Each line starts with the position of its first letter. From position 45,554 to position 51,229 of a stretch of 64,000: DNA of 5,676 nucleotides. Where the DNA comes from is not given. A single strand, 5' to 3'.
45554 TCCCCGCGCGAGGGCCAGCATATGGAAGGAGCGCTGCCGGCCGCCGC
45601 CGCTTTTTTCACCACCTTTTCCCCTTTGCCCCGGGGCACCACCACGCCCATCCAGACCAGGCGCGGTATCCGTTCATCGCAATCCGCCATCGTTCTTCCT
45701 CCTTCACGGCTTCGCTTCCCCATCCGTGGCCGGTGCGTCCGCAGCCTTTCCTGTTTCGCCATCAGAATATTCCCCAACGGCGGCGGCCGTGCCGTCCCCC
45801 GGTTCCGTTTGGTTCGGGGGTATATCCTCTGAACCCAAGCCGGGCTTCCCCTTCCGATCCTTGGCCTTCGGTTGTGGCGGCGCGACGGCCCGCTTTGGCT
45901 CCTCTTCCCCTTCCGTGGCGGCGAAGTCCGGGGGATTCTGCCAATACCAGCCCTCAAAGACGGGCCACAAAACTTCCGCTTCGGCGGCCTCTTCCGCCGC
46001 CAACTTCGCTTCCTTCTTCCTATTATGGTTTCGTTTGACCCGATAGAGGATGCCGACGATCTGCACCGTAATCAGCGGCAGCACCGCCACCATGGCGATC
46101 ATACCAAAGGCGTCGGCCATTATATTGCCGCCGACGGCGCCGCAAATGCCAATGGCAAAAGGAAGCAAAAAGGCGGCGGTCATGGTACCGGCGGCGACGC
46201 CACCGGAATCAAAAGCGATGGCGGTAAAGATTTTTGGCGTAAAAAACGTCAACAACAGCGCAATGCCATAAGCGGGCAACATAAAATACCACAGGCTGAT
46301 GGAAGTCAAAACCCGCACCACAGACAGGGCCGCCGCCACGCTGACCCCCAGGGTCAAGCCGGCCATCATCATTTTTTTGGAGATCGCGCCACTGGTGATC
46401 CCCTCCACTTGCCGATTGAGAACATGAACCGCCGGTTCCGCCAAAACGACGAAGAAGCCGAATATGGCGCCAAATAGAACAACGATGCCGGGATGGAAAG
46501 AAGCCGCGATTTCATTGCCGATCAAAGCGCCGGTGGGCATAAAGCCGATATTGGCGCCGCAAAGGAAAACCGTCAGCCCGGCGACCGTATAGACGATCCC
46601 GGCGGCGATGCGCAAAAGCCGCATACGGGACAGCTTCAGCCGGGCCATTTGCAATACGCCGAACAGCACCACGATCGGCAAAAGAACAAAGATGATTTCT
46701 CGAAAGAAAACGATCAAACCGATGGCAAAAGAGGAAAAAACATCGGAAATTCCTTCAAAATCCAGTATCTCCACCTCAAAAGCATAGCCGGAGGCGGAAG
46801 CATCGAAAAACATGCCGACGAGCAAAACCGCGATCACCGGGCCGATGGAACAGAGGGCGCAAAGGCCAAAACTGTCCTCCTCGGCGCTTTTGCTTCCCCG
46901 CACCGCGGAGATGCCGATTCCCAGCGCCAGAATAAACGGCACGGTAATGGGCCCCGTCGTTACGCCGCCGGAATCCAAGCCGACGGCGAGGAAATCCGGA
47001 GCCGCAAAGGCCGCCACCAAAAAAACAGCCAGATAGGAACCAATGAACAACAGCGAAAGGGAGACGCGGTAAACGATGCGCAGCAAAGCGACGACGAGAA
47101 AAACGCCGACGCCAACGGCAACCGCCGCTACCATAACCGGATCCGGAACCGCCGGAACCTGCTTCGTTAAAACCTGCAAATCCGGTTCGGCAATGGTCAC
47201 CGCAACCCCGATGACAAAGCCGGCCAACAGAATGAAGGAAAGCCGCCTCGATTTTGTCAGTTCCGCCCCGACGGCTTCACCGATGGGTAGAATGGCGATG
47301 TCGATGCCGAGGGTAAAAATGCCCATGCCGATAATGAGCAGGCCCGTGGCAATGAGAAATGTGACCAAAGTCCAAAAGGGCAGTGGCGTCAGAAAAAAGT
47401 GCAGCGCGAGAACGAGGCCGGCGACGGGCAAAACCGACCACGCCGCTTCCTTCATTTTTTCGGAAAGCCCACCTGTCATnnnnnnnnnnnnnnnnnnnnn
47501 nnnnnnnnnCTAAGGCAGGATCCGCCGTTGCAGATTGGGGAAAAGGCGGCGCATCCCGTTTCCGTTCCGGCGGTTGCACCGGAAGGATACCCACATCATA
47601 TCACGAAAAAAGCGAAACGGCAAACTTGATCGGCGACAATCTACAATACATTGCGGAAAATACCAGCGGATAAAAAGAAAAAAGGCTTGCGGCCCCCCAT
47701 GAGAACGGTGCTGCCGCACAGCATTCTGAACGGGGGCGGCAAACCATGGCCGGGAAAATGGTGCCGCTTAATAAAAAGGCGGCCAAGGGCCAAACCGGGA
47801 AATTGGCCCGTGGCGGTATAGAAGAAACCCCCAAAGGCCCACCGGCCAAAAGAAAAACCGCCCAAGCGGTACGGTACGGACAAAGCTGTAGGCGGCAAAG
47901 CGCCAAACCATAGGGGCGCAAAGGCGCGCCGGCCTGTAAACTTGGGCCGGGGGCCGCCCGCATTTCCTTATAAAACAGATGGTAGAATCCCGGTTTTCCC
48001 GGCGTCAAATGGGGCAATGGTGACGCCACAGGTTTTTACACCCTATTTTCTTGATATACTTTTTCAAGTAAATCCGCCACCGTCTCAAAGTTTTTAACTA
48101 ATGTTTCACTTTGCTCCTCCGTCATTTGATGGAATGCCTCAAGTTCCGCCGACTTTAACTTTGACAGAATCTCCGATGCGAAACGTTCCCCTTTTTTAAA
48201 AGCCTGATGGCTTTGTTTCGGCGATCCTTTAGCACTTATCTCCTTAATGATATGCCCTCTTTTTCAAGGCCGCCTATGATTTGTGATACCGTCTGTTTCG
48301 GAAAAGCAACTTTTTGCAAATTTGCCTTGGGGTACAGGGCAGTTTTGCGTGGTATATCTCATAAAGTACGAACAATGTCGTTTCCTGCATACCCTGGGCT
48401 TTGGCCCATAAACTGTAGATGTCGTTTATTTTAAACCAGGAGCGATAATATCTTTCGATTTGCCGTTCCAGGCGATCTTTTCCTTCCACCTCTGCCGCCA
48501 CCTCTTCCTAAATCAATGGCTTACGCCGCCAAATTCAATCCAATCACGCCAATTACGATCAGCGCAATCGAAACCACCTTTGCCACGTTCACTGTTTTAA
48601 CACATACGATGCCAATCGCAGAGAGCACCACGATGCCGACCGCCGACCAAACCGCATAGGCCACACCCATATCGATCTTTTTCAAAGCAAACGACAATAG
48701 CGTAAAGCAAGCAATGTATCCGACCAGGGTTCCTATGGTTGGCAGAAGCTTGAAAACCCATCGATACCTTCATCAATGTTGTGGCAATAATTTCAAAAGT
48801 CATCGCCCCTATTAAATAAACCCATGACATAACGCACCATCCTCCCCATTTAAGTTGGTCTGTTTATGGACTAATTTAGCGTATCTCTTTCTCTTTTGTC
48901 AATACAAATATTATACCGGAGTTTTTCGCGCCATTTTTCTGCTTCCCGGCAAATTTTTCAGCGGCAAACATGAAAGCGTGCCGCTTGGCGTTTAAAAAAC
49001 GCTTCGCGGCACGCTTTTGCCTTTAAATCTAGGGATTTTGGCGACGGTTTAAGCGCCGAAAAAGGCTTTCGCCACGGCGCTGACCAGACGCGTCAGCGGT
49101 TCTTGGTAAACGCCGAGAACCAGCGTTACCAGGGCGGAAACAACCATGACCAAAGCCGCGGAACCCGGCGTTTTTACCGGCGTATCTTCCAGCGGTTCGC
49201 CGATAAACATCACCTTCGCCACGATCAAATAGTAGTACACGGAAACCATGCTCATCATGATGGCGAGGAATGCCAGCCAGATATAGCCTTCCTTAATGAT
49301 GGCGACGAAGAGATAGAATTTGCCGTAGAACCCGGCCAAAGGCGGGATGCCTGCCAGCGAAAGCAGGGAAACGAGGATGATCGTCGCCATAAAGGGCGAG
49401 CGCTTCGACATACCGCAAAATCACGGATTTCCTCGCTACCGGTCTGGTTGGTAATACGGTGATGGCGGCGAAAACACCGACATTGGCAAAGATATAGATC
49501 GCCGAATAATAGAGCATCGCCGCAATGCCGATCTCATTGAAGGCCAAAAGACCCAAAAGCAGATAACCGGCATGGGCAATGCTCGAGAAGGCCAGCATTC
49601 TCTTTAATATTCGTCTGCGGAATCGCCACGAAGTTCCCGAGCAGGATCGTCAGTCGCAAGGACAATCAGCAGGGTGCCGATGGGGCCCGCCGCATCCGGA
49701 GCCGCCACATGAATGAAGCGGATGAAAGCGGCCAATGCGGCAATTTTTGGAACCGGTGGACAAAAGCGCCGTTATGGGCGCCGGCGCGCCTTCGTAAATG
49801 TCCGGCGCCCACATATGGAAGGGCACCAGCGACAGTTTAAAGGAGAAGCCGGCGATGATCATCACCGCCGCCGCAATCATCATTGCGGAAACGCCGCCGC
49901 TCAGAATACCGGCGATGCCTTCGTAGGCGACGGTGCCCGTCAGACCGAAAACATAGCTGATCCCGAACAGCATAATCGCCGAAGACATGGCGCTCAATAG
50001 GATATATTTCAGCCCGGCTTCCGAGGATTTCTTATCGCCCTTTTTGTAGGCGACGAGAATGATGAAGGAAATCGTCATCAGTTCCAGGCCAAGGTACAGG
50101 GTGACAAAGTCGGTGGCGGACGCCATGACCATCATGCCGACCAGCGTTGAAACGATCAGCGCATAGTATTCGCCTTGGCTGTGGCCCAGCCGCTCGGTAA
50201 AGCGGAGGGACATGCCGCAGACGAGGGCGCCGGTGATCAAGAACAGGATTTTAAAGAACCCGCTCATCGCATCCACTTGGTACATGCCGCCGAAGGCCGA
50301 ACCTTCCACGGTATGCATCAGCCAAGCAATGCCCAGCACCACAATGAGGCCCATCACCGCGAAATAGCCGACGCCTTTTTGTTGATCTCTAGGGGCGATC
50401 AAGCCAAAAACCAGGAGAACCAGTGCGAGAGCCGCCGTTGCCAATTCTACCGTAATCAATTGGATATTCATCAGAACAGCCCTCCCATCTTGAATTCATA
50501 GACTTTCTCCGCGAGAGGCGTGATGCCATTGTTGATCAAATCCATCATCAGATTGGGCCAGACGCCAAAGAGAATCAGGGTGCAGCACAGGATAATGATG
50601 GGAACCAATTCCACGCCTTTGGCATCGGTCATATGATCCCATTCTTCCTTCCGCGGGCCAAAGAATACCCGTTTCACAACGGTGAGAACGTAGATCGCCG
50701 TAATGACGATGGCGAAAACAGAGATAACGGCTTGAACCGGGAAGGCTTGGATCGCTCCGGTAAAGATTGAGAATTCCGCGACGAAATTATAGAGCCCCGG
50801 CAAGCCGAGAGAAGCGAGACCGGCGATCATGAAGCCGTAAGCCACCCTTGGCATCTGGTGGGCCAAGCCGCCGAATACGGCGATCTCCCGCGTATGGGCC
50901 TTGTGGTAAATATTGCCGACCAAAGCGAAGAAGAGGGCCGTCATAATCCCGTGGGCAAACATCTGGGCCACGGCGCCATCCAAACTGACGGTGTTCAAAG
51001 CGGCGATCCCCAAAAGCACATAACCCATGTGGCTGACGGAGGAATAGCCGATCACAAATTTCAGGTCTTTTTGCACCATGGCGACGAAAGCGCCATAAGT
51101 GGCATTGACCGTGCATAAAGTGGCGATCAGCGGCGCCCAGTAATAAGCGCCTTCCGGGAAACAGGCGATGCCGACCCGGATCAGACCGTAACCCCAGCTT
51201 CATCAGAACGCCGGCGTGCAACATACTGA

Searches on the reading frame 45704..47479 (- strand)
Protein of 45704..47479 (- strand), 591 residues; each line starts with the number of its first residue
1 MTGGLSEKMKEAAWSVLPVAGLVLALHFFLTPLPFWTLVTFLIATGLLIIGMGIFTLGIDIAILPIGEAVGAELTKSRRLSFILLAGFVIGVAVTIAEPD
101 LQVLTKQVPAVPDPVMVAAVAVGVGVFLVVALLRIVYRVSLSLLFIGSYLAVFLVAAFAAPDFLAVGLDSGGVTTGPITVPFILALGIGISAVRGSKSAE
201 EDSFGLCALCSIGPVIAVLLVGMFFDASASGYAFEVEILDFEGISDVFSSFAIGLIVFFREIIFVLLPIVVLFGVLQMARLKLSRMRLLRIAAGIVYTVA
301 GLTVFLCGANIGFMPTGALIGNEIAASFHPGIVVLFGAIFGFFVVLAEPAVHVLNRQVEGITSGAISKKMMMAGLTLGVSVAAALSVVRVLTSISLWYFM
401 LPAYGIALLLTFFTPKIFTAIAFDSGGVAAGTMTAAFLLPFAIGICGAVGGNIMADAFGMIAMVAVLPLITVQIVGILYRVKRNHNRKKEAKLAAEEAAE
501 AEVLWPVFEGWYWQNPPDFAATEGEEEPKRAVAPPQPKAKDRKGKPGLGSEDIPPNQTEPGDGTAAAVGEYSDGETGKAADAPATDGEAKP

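Call 24: search_protein_families(library=pfam, proteins=[window:45704-47479:-], max_evalue=0.00001)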
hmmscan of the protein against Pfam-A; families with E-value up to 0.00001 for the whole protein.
window:45704-47479:- (591 aa): 1 family
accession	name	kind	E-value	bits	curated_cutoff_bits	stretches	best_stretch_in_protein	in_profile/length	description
PF07556.16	DUF1538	-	8.7e-125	414.4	22.6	2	269-478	1-211/211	Protein of unknown function (DUF1538)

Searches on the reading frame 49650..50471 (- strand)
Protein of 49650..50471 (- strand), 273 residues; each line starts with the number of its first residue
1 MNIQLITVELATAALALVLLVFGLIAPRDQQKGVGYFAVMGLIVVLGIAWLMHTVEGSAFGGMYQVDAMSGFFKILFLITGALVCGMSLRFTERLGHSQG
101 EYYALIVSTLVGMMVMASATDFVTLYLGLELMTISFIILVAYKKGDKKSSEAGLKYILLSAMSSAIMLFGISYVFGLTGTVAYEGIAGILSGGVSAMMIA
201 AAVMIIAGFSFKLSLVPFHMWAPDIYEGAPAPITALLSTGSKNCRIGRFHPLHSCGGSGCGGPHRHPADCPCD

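Call 24: search_protein_families(library=pfam, proteins=[window:49650-50471:-], max_evalue=0.00001)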
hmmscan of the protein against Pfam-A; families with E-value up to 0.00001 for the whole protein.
window:49650-50471:- (273 aa): 1 family
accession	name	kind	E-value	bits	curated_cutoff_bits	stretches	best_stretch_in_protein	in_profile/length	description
PF00361.26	Proton_antipo_M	-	1.4e-32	113.5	21.5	1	119-242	1-126/294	NADH:quinone oxidoreductase/Mrp antiporter, TM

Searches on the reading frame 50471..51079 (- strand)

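Call 24: search_protein_families(library=pfam, proteins=[window:50471-51079:-], max_evalue=0.00001)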
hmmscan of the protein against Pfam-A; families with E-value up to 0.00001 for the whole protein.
window:50471-51079:- (202 aa): 1 family
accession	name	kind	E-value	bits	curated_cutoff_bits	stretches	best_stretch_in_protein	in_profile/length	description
PF00361.26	Proton_antipo_M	-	1e-28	100.9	21.5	1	1-127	166-294/294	NADH:quinone oxidoreductase/Mrp antiporter, TM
